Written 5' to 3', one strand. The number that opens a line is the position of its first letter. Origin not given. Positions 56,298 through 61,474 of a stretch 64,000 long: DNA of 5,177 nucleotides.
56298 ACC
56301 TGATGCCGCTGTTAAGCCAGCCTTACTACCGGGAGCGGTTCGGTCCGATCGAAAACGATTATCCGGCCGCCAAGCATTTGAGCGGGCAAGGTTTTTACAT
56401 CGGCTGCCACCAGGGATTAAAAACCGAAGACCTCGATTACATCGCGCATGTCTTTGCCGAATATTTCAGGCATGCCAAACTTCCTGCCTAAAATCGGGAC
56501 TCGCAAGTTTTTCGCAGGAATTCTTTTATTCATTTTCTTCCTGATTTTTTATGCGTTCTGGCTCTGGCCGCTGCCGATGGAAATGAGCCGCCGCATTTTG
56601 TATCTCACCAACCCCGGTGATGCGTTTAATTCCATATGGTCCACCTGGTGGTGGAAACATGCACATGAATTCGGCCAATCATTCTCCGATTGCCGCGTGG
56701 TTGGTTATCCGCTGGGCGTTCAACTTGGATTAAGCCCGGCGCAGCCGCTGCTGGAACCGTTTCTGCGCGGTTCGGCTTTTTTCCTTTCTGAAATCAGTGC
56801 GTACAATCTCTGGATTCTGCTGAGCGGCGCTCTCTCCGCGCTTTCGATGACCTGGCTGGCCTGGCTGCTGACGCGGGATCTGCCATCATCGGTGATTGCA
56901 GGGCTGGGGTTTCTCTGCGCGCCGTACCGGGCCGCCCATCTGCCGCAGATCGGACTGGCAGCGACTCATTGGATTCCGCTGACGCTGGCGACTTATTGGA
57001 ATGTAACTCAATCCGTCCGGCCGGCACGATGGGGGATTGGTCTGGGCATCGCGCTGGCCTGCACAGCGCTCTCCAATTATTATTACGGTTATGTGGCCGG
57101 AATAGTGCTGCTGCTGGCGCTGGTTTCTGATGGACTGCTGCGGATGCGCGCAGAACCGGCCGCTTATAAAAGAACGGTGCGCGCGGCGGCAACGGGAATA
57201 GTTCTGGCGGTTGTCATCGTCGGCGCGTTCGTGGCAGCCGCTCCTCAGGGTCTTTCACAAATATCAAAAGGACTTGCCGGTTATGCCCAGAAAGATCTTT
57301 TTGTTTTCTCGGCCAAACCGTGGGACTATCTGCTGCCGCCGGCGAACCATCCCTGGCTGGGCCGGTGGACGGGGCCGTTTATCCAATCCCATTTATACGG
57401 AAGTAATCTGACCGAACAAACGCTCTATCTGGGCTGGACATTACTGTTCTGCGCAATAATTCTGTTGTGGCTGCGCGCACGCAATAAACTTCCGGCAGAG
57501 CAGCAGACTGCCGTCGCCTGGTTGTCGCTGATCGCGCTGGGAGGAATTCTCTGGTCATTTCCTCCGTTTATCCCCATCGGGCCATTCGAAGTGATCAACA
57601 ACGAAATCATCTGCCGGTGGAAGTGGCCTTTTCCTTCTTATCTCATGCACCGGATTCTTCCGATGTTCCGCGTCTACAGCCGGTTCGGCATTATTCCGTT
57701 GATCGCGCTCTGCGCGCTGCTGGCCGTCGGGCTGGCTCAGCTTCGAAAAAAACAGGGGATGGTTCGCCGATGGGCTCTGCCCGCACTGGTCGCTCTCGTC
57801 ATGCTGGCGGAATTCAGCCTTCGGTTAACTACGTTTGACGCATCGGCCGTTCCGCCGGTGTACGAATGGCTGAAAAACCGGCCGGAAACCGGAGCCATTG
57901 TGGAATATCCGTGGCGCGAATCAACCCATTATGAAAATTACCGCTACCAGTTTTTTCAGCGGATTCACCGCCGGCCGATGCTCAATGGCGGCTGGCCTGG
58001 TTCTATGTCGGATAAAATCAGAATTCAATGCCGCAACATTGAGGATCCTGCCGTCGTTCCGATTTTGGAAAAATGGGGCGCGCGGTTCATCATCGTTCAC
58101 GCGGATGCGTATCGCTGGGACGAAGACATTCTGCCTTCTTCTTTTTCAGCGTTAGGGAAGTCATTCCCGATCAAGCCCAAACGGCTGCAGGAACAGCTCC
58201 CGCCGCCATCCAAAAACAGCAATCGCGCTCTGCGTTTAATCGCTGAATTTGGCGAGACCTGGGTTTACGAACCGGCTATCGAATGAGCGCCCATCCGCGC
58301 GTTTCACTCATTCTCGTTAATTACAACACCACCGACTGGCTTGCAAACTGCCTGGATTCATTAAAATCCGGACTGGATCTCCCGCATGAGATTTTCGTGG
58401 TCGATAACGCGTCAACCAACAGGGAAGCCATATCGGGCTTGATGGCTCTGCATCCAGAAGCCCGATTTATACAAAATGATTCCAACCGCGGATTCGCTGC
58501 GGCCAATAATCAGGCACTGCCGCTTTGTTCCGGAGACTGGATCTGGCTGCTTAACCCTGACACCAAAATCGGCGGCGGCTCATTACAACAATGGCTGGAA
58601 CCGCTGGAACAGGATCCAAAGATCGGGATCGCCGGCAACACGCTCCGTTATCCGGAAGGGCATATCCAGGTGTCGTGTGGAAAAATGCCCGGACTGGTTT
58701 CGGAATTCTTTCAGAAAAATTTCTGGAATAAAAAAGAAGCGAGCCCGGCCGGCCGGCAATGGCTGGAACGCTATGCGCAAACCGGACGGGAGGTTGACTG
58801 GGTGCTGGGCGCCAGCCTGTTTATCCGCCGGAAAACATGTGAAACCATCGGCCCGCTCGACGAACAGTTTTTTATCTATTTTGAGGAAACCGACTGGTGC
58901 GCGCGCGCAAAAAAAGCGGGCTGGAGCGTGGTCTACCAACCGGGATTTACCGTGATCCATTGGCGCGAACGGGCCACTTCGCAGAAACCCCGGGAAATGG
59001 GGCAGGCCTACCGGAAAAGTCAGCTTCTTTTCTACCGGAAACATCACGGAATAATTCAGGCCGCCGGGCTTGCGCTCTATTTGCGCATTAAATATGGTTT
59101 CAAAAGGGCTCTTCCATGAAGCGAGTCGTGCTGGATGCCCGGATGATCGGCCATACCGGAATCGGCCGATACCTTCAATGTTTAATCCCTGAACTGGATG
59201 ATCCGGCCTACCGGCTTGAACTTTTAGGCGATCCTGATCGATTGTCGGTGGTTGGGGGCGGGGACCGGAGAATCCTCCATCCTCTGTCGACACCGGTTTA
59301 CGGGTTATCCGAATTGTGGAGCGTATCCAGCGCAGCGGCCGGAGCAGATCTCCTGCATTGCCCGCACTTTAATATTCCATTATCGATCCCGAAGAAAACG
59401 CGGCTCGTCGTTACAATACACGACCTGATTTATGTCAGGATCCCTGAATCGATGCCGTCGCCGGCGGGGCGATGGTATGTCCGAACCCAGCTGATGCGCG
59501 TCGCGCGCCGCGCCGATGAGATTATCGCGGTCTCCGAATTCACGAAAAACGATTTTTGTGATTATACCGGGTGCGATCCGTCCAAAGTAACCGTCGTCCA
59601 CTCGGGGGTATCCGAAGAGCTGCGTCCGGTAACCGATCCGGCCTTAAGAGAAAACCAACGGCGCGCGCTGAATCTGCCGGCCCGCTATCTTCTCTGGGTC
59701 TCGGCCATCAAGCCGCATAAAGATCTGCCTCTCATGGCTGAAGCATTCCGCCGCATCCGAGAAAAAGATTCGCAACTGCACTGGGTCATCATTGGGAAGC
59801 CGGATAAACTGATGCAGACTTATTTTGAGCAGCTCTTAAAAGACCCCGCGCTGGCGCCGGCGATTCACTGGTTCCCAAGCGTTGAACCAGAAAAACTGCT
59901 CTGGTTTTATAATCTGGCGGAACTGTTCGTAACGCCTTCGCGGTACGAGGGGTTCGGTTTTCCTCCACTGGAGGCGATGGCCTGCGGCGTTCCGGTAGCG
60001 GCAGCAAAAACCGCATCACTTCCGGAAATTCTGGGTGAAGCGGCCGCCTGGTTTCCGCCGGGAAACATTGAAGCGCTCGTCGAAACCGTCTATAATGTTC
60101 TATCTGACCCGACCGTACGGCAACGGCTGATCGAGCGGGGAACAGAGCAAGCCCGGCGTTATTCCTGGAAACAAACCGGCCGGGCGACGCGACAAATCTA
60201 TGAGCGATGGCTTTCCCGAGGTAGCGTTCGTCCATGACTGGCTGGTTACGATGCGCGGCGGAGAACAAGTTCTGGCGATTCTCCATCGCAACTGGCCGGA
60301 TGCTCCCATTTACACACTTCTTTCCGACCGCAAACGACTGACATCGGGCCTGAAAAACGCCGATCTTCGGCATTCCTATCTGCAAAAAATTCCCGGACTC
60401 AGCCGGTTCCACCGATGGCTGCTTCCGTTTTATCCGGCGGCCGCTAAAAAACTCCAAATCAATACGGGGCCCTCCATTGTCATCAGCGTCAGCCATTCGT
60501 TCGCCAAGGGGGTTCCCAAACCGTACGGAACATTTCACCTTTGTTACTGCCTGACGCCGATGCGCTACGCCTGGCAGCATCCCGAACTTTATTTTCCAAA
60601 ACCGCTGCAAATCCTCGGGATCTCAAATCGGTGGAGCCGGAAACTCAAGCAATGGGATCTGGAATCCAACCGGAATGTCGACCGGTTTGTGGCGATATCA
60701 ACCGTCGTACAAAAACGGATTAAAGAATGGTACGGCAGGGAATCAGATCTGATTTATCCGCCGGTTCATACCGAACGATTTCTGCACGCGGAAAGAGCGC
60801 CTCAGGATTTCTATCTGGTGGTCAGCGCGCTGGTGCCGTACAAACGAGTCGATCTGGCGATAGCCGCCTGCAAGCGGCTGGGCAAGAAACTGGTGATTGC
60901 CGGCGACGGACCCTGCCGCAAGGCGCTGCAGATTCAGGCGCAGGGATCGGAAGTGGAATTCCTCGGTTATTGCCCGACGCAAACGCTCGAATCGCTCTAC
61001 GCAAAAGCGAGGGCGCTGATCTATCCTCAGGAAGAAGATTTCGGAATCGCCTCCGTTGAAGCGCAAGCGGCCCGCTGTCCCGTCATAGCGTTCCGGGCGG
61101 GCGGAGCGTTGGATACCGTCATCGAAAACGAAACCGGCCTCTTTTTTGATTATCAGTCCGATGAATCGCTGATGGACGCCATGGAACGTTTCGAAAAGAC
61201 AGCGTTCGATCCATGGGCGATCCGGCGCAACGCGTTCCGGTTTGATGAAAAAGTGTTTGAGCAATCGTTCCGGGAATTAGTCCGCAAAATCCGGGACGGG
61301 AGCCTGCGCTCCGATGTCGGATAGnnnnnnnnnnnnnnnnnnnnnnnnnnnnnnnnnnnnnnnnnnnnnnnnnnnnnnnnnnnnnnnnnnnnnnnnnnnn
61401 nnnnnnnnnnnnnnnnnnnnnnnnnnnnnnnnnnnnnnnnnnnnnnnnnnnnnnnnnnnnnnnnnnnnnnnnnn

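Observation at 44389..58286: Ara4N-like amino-pentose pathway lacking the formyl cycle, apparently feeding GT-C enzymes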

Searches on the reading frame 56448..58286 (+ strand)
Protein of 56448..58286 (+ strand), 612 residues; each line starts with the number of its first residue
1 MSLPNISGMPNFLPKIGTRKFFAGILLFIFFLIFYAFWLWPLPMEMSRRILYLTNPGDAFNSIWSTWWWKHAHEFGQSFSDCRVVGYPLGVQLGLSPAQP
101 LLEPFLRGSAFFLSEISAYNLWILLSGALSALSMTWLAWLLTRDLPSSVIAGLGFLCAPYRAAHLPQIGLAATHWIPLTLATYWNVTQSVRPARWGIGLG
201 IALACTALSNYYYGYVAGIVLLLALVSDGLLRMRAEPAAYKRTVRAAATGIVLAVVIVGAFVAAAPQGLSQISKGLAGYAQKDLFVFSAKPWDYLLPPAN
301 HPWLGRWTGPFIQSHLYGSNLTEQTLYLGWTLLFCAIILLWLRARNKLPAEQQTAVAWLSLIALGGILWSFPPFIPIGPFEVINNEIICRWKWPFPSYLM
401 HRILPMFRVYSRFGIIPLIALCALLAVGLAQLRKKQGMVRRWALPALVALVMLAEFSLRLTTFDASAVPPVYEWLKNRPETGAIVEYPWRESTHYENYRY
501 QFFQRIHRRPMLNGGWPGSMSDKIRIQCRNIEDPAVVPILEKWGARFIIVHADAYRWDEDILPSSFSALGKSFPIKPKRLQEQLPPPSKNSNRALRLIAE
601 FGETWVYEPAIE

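Call 4: search_protein_families(library=pfam, proteins=[window:56448-58286:+])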
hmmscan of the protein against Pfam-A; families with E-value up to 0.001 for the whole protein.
window:56448-58286:+ (612 aa): 0 families

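Call 5: search_protein_families(library=ncbifam, proteins=[window:56448-58286:+], max_evalue=0.01)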
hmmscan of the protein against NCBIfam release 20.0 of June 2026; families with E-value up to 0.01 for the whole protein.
window:56448-58286:+ (612 aa): 0 families

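Call 25: find_homologous_proteins(query=window:56448-58283:+, max_evalue=0.00001)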
Query window:56448-58283:+ (612 aa): 20 proteins with E <= 0.00001 among 8000 candidates.
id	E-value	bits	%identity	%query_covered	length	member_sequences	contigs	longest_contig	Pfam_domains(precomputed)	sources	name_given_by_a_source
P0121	0.0e+0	1414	100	100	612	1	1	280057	-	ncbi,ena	-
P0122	1.1e-92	330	33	93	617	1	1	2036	-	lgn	-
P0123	7.0e-90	321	37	93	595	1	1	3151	-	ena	-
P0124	1.4e-66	244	30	90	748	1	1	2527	-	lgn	-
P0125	3.9e-63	232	30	93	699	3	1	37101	PF19830.5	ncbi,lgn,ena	-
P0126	1.6e-60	224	29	96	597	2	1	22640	-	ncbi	-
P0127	3.5e-55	206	30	88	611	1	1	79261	PF19830.5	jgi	-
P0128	1.0e-48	185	29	90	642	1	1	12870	PF09586.17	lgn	-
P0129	1.7e-43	168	31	72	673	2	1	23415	PF19830.5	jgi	jgi:hypothetical protein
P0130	8.8e-40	155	30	91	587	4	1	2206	-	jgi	jgi:hypothetical protein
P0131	1.2e-39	155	32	69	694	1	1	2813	PF19830.5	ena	-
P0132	2.1e-37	147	29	86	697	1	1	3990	-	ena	-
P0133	3.4e-36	143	27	85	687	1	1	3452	-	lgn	-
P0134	3.8e-29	120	27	87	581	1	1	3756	-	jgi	jgi:hypothetical protein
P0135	3.3e-19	87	26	51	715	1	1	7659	PF19830.5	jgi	jgi:hypothetical protein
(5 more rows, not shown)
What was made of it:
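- Closest known: Three-component periplasmic glycosylation systems. Same: Some homologues of 56448 carry the YfhO or DUF6311 Pfam domains (call 25).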

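Call 37: predict_structure(alignment_id=A1)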
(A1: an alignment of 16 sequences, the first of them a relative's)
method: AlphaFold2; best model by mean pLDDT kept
length: 612 residues; sequences in the alignment: 16
mean_pLDDT: 84.6   pTM: 0.87
mean pLDDT of the five models: 84.6, 83.3, 82.4, 81.2, 80.5
residues with pLDDT >= 90: 336; 70-90: 184; 50-70: 47; < 50: 45
segments of 3 or more residues with pLDDT < 50: 1-16, 268-277, 559-563, 566-572
pLDDT, mean of each block of 10 residues (from residue 1): 35 52 93 95 94 84 91 88 89 69 89 95 94 97 95 94 85 93 92 92 93 89 93 91 95 93 61 51 74 88 88 65 81 94 93 92 93 80 73 85 71 90 96 88 93 91 93 94 92 85 95 81 88 94 95 72 47 48 75 95 94 58
secondary structure, 60 per line:
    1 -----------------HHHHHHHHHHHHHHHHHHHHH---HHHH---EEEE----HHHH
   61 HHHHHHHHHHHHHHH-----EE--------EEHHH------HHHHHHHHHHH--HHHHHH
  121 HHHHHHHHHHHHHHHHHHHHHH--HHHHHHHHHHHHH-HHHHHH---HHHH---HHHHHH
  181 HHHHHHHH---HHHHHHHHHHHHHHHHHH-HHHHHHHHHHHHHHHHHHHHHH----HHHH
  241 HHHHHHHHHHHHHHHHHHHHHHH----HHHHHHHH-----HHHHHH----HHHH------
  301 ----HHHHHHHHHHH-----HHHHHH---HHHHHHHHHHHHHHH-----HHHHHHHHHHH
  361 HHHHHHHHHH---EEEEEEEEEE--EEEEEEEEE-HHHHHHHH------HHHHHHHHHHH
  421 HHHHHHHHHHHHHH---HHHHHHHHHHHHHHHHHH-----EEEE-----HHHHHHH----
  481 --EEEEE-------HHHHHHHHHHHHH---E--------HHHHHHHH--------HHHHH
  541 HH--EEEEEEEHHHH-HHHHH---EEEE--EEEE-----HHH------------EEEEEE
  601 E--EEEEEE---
elements in order: H18-38 H42-45 E49-52 H57-75 H102-112 H115-142 H145-157 H159-164 H168-171 H175-188 H192-209 H211-232 H237-263 H268-275 H281-286 H291-294 H305-315 H321-326 H330-344 H350-370 E374-383 E386-394 H396-403 H410-434 H438-455 E461-464 H470-476 E483-487 H495-507 H520-527 H536-542 E545-551 H552-555 H557-561 E565-568 E571-574 E595-601 E604-609
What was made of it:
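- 56448..58286 (+): GT-C fold glycosyltransferase of a rare family (some members carry DUF6311 or YfhO). AF2 pLDDT 84.6 (call 37).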

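Call 41: fold_search(model_id=the predicted structure, library=pdb)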
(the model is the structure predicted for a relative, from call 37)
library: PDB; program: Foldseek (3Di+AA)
matches with E <= 10: 329; with E <= 0.001: 19
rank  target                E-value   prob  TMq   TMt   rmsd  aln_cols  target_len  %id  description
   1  9n9j_I                7.9e-08  1.00  0.52  0.47  13.1       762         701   11  Structure of a GRP94 folding intermediate engaged with a CCDC134- and FKBP11-bound secretory translocon (released 2025-11-19)
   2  8b6l_I                1.2e-07  1.00  0.52  0.48  13.1       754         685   12  Subtomogram average of the human Sec61-TRAP-OSTA-translocon (released 2022-12-07)
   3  8age_A                2.3e-07  1.00  0.48  0.46  11.5       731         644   11  Structure of yeast oligosaccharylransferase complex with acceptor peptide bound (released 2022-12-07)
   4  6s7o_A                3.9e-07  1.00  0.55  0.52  12.6       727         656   12  Cryo-EM structure of human oligosaccharyltransferase complex OST-A (released 2019-12-18)
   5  6s7t_A                4.4e-07  1.00  0.47  0.42  13.8       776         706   12  Cryo-EM structure of human oligosaccharyltransferase complex OST-B (released 2019-12-18)
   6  8pn9_A                4.8e-07  1.00  0.53  0.50  13.2       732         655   12  Structure of human oligosaccharyltransferase OST-A complex bound to NGI-1 (released 2024-05-08)
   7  7zli_A                1.2e-06  1.00  0.48  0.45  11.7       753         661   10  Cryo-EM structure of C-mannosyltransferase CeDPY19, in complex with Dol25-P-Man and bound to CMT2-Fab and anti-Fab nan (released 2023-01-11)
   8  6wby                  1.3e-06  1.00  0.49  0.27  10.8       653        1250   13  Single-Particle Cryo-EM Structure of Arabinofuranosyltransferase AftD from Mycobacteria, Mutant R1389S Class 2 (released 2020-05-13)
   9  8agb_A                1.7e-06  1.00  0.50  0.48  12.4       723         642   11  Structure of yeast oligosaccharylransferase complex with lipid-linked oligosaccharide bound (released 2022-12-07)
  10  3wak                  1.9e-06  1.00  0.51  0.38  11.3       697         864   11  Crystal structure of the Archaeoglobus fulgidus oligosaccharyltransferase (O29867_ARCFU) in the apo form (released 2013-10-30)
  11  6w98_A                2.5e-06  1.00  0.53  0.27   8.8       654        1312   14  Single-Particle Cryo-EM Structure of Arabinofuranosyltransferase AftD from Mycobacteria (released 2020-05-13)
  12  3waj                  2.7e-06  1.00  0.49  0.40  14.3       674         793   13  Crystal structure of the Archaeoglobus fulgidus oligosaccharyltransferase (O29867_ARCFU) complex with Zn and sulfate (released 2013-10-30)
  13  7zlg_A                3.9e-06  1.00  0.55  0.51   8.5       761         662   10  Cryo-EM structure of C-mannosyltransferase CeDPY19, in complex with acceptor peptide and bound to CMT2-Fab and anti-Fa (released 2023-01-11)
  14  7zlh_A                4.3e-06  1.00  0.49  0.47  10.6       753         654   10  Cryo-EM structure of C-mannosyltransferase CeDPY19, in apo state, bound to CMT2-Fab and anti-Fab nanobody (released 2023-01-11)
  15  5gmy_A                5.0e-06  1.00  0.49  0.37  11.1       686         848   12  Crystal structure of the Archaeoglobus fulgidus oligosaccharyltransferase (O29867_ARCFU) tethered with an acceptor pep (released 2017-02-01)
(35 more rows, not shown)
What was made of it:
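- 56448..58286 (+): Foldseek hits: STT3 8e-8, AftD 1e-6, ArnT 6e-5 (call 41).
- Checked: An AF2 model (pLDDT 84.6) matches GT-C enzymes, including ArnT (calls 37, 41).
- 56448 is GT-C fold (call 41).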

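Call 49: find_encoding_contigs(protein=P0127, flank=8000, max_places=1)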
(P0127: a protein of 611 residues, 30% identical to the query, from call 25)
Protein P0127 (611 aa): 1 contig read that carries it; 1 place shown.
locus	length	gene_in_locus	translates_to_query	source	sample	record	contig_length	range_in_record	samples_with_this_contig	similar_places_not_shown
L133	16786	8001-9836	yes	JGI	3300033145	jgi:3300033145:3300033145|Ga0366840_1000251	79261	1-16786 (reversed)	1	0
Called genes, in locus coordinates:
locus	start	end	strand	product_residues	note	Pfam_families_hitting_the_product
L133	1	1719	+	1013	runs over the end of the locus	-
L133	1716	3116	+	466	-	PF02310:B12-binding, PF04055:Radical_SAM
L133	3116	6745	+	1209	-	PF20176:DUF6541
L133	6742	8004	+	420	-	-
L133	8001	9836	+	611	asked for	PF19830:DUF6311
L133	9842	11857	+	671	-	-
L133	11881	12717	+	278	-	PF11306:DUF3108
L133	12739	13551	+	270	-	PF11306:DUF3108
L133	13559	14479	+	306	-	PF01073:3Beta_HSD, PF01370:Epimerase, PF02719:Polysacc_synt_2, PF04321:RmlD_sub_bind, PF13460:NAD_binding_10, PF16363:GDP_Man_Dehyd, PF07993:NAD_binding_4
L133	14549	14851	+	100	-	PF00892:EamA (weak)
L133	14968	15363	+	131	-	PF05635:23S_rRNA_IVP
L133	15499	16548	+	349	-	PF00483:NTP_transferase, PF12804:NTP_transf_3 (weak), PF22640:ManC_GMP_beta-helix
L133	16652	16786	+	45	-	?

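Call 50: find_encoding_contigs(protein=P0125, flank=8000, max_places=1)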
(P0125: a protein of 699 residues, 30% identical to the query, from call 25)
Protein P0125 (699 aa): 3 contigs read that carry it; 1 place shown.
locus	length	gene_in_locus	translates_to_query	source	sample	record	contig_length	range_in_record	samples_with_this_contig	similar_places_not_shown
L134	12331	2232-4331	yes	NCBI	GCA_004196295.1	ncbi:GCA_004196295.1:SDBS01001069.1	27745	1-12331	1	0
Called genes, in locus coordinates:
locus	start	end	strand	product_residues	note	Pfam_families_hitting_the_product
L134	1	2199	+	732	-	?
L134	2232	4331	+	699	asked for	PF19830:DUF6311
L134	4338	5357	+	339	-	PF00535:Glycos_transf_2, PF10111:Glyco_tranf_2_2, PF13641:Glyco_tranf_2_3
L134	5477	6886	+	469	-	PF03721:UDPG_MGDP_dh_N, PF03807:F420_oxidored (faint), PF00984:UDPG_MGDP_dh, PF03720:UDPG_MGDP_dh_C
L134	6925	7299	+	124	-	PF10639:TMEM234, PF00892:EamA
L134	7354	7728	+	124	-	PF00892:EamA, PF10639:TMEM234 (weak)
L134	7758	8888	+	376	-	PF13439:Glyco_transf_4, PF13579:Glyco_trans_4_4 (weak), PF20706:GT4-conflict, PF00534:Glycos_transf_1, PF13692:Glyco_trans_1_4, PF13524:Glyco_trans_1_2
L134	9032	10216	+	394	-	PF13439:Glyco_transf_4, PF20706:GT4-conflict, PF00534:Glycos_transf_1, PF13692:Glyco_trans_1_4, PF13524:Glyco_trans_1_2 (weak)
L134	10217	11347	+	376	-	PF13439:Glyco_transf_4, PF13579:Glyco_trans_4_4 (faint), PF20706:GT4-conflict, PF00534:Glycos_transf_1, PF13692:Glyco_trans_1_4, PF13524:Glyco_trans_1_2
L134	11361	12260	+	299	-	PF00535:Glycos_transf_2, PF10111:Glyco_tranf_2_2 (weak), PF13641:Glyco_tranf_2_3, PF13632:Glyco_trans_2_3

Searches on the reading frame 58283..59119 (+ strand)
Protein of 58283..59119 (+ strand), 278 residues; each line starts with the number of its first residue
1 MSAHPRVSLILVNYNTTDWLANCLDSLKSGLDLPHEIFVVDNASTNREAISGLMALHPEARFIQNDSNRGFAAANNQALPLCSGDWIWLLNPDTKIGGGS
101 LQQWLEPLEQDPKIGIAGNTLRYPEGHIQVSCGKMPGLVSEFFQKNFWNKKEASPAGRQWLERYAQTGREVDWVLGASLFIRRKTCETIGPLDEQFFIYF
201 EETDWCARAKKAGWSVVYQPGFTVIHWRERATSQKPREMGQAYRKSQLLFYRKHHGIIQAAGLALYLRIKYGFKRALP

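Call 10: search_protein_families(library=pfam, proteins=[window:58283-59119:+], max_evalue=0.01)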
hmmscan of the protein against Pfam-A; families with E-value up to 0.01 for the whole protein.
window:58283-59119:+ (278 aa): 3 families
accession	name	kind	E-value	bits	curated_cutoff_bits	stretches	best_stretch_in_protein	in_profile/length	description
PF00535.33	Glycos_transf_2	-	4.3e-19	69.5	23.3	1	8-126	1-121/168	Glycosyl transferase family 2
PF13641.12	Glyco_tranf_2_3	-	3.7e-13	50.5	27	1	5-234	1-219/230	Glycosyltransferase like family 2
PF13632.12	Glyco_trans_2_3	-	0.001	19.4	27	1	167-248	66-142/198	Glycosyl transferase family group 2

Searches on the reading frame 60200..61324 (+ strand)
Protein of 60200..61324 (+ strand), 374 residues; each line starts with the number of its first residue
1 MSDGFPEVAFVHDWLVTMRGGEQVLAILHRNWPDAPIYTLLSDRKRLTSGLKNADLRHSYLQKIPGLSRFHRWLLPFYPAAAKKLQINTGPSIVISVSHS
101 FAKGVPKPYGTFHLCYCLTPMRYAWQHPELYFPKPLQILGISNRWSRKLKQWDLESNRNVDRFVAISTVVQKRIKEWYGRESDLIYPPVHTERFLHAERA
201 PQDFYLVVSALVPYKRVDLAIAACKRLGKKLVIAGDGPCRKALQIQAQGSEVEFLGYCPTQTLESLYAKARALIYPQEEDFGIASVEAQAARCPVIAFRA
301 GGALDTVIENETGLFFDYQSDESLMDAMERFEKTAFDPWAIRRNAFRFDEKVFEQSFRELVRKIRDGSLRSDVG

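Call 10: search_protein_families(library=pfam, proteins=[window:60200-61324:+], max_evalue=0.01)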
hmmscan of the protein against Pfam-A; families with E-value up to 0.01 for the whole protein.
window:60200-61324:+ (374 aa): 4 families
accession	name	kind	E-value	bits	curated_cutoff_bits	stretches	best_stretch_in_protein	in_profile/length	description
PF00534.26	Glycos_transf_1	-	4.1e-26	92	26.4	1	193-334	6-158/172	Glycosyl transferases group 1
PF13692.12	Glyco_trans_1_4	-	9.2e-21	75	27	1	206-330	5-138/142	Glycosyl transferases group 1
PF13439.12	Glyco_transf_4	-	9.7e-05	22.9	28.5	1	64-193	46-170/170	Glycosyltransferase Family 4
PF20706.3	GT4-conflict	-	0.0043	16.5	26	1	213-340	210-348/385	Family 4 Glycosyltransferase in conflict systems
